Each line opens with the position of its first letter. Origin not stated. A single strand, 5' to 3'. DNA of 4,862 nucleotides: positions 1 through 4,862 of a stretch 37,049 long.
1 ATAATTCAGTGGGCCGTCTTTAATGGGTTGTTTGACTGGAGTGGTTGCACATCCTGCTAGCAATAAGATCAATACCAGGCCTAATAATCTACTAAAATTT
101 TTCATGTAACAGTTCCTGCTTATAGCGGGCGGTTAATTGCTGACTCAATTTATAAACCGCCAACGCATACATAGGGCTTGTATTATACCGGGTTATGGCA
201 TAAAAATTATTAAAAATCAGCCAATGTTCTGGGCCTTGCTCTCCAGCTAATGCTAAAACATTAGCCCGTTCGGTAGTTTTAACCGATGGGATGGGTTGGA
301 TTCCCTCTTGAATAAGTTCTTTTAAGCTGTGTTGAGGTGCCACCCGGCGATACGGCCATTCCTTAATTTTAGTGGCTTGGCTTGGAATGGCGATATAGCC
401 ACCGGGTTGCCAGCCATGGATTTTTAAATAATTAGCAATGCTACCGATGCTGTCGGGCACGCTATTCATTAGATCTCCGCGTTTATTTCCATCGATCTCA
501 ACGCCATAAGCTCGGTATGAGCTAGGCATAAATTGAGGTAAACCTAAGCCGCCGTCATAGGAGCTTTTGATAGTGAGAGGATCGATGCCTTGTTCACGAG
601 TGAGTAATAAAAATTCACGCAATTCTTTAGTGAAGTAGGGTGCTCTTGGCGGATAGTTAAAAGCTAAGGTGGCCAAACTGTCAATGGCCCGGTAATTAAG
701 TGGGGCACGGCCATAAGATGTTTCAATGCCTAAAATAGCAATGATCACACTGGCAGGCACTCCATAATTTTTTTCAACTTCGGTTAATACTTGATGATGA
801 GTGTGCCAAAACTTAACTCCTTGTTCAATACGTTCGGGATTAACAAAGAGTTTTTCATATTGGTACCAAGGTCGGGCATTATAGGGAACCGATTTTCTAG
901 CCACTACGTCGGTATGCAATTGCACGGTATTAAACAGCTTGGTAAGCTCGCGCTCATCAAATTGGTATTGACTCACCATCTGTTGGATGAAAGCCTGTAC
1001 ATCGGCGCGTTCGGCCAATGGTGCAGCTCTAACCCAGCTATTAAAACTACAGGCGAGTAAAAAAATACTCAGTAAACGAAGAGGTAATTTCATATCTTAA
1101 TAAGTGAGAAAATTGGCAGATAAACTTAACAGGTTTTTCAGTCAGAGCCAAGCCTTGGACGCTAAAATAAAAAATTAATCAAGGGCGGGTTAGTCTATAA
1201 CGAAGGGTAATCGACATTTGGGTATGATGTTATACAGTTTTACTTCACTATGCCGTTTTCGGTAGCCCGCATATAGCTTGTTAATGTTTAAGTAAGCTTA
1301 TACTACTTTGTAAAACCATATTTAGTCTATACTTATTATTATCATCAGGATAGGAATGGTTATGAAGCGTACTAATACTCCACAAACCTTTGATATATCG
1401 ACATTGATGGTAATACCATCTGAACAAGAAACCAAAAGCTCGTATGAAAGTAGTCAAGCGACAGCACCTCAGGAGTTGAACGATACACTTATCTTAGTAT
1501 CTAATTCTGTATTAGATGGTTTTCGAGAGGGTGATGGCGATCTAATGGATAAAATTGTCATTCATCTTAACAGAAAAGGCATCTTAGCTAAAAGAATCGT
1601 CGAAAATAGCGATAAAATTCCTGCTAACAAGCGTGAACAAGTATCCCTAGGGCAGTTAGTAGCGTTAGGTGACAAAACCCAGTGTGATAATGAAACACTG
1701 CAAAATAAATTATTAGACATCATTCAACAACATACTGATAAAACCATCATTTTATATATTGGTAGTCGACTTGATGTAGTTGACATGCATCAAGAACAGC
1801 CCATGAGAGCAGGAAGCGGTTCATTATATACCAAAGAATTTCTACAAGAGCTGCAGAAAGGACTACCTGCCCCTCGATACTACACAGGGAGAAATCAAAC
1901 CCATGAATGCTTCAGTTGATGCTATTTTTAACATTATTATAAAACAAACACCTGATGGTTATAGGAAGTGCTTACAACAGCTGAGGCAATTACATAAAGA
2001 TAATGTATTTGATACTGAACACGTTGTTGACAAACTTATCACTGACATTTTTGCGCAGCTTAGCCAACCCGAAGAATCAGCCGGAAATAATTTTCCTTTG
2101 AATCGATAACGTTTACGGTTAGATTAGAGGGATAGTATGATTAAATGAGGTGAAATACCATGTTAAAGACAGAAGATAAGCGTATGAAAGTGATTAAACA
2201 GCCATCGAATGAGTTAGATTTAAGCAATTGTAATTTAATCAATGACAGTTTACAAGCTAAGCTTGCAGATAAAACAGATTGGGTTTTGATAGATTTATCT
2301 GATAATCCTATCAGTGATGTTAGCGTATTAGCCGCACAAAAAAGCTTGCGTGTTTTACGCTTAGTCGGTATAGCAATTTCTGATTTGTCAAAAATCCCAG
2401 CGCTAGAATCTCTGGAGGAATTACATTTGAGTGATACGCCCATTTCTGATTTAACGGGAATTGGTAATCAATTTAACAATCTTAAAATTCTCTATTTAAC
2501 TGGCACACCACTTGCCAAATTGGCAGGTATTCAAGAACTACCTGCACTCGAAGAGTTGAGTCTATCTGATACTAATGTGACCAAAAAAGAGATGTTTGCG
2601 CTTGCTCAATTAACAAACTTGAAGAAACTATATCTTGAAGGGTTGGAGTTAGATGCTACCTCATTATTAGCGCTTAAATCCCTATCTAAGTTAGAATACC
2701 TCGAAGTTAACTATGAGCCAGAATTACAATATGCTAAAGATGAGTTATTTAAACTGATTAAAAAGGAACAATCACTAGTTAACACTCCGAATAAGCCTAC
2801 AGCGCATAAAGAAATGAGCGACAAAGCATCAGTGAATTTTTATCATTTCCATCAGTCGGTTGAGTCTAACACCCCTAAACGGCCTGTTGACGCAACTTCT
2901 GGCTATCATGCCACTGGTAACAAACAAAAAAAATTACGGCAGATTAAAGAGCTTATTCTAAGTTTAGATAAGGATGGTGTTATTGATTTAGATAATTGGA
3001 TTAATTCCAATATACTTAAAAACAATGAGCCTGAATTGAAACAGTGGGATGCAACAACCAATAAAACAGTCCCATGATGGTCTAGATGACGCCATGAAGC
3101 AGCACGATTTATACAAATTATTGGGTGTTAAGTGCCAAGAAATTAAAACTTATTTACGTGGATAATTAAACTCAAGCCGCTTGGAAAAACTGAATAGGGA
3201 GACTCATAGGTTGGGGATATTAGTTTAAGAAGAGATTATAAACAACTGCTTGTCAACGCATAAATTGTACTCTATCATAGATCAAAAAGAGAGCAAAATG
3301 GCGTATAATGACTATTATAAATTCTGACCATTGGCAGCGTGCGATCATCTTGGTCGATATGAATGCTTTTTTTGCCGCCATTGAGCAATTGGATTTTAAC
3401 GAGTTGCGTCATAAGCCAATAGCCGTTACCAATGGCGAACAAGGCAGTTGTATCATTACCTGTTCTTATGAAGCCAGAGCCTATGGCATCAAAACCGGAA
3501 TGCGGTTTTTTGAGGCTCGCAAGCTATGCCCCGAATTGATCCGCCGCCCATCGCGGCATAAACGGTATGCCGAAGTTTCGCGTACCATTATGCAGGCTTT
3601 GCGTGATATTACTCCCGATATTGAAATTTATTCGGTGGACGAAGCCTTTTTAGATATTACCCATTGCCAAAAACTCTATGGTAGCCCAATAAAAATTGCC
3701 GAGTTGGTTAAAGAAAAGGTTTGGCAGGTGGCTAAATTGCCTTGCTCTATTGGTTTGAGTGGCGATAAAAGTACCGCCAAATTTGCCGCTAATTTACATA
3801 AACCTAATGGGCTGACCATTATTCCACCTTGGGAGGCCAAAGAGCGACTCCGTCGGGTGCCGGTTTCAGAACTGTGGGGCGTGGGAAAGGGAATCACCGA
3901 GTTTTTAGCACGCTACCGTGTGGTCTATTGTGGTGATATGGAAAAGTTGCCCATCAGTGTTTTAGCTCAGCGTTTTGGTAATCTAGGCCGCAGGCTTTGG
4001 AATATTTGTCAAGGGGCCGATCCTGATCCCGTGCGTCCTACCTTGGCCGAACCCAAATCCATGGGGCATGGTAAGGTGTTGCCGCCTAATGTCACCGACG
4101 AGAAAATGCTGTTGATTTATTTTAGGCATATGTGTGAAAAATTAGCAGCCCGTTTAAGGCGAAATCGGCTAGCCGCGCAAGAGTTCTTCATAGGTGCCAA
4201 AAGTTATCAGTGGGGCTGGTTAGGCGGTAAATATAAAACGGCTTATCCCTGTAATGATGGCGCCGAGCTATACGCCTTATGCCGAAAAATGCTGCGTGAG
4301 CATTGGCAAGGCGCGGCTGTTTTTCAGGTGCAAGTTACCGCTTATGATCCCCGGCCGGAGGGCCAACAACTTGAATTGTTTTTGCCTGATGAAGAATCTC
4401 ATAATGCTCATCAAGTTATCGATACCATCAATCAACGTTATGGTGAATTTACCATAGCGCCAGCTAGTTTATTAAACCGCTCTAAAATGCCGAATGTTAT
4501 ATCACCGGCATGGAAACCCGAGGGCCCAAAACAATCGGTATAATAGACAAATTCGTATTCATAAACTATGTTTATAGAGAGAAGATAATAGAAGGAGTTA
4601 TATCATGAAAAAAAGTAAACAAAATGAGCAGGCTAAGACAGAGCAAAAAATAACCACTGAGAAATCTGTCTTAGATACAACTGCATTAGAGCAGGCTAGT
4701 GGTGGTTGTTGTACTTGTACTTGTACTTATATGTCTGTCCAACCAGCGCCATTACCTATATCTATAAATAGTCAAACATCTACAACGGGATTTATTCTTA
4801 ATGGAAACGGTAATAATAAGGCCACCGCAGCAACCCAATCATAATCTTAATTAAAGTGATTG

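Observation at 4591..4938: Orphan small gene encoding a double-glycine leader followed by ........: candidate RiPP precursor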

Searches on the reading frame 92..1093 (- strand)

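Call 64: search_protein_families(library=pfam, proteins=[window:92-1093:-], max_evalue=0.001)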
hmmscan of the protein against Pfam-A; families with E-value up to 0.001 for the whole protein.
window:92-1093:- (333 aa): 1 family
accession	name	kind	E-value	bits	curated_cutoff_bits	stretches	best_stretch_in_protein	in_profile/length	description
PF13406.11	SLT_2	-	3.5e-90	302.6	24.3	1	29-318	3-292/292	Transglycosylase SLT domain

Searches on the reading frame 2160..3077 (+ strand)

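Call 6: search_protein_families(library=pfam, proteins=[window:2160-3077:+], max_evalue=0.01)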
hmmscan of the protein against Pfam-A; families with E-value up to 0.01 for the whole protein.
window:2160-3077:+ (305 aa): 9 families
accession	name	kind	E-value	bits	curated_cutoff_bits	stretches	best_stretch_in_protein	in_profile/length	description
PF12799.13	LRR_4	-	7.5e-16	58.2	27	2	84-122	2-40/44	Leucine Rich repeats (2 copies)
PF23598.1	LRR_14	-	1e-09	38.1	40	1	62-188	48-179/353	Leucine-rich repeat region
PF13855.12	LRR_8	-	4.3e-06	26.8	27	2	107-161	2-58/61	Leucine rich repeat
PF23952.1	LRR_EndoS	-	1.2e-05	26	27.9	1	86-183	26-113/116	Endo-beta-N-acetylglucosaminidase EndoS LRR domain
PF00560.39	LRR_1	-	5.1e-05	23.1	20.6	0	18-27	4-13/23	Leucine Rich Repeat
PF14580.12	LRR_9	-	0.00045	20.3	30.5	1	72-159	53-144/175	Leucine-rich repeat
PF23622.1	LRR_At1g61320_AtMIF1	-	0.0022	17.9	26.9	0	106-191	70-155/384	At1g61320/AtMIF1, LRR domain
PF23211.1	LRR_LRWD1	-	0.0078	16.4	28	0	18-96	20-99/190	Leucine-rich repeat and WD repeat-containing protein 1, LRR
PF24758.1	LRR_At5g56370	-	0.0099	16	27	0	78-162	6-96/227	FBD-associated F-box protein At5g56370, LRR repeats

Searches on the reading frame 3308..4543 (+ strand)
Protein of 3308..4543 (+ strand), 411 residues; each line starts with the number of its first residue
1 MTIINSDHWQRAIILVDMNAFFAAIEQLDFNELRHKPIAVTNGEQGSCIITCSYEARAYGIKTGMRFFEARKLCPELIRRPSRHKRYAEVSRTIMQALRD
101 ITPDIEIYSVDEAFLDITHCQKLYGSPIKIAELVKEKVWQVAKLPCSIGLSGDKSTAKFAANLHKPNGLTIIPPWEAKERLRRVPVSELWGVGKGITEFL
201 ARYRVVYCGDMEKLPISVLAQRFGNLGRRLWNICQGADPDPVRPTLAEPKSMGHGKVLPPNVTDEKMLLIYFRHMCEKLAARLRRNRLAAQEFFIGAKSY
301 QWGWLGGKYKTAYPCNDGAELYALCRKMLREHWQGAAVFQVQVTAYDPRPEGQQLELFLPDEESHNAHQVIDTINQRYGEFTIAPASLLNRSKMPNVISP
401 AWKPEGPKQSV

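Call 6: search_protein_families(library=pfam, proteins=[window:3308-4543:+], max_evalue=0.01)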
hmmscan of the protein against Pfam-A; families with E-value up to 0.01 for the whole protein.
window:3308-4543:+ (411 aa): 4 families
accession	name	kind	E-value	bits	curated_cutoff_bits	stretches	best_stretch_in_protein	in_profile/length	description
PF00817.25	IMS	-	5.3e-46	156.7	23.2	1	16-161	1-147/148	impB/mucB/samB family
PF11799.13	IMS_C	-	9.2e-13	49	20.7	1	249-354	1-106/109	impB/mucB/samB family C-terminal domain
PF21999.2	IMS_HHH_1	-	1.1e-07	32.6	27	1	188-238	2-53/53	DNA polymerase-iota, thumb domain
PF21704.3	POLH-Rev1_HhH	-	0.0031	18.1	27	0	202-236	20-55/56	DNApol eta/Rev1, HhH motif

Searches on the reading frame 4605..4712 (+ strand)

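Call 42: search_protein_families(library=pfam, proteins=[window:4605-4712:+], max_evalue=10)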
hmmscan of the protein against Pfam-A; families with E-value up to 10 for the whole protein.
seq(36 aa): 1 family
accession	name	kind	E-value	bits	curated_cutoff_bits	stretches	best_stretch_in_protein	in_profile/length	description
PF03047.20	ComC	-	0.45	10.8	20.4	1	23-34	13-24/31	COMC family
